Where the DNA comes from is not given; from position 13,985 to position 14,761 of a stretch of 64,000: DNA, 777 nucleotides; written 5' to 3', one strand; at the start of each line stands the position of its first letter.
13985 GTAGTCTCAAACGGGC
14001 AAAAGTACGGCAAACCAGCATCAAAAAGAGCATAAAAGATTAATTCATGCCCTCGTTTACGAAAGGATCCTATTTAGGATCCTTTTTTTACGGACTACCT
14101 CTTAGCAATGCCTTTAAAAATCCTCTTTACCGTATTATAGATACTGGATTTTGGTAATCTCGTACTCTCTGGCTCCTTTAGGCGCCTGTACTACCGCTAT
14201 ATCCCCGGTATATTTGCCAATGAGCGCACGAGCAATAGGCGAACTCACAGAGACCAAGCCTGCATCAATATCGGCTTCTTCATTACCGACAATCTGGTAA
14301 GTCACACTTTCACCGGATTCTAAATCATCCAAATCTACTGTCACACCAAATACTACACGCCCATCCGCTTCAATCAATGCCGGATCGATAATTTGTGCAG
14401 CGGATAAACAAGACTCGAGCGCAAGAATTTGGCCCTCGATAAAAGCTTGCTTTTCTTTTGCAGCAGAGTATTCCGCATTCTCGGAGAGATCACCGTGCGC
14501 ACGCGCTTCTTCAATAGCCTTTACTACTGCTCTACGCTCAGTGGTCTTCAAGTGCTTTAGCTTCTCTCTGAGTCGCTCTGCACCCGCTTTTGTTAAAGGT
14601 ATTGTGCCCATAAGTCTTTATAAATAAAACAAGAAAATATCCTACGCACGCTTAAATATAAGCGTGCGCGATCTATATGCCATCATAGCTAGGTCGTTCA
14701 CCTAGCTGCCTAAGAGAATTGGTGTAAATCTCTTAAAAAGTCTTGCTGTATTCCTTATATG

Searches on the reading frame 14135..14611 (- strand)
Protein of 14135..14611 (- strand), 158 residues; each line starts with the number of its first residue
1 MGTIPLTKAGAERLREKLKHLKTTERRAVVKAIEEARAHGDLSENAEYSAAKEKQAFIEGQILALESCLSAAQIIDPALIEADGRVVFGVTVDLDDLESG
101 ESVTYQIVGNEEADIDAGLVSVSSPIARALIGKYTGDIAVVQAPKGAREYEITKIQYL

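Call 29: find_encoding_contigs(protein=window:14135-14611:-, flank=2000, max_places=10)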
Protein window:14135-14611:- (158 aa): no gene with exactly this product is on record in the collection.
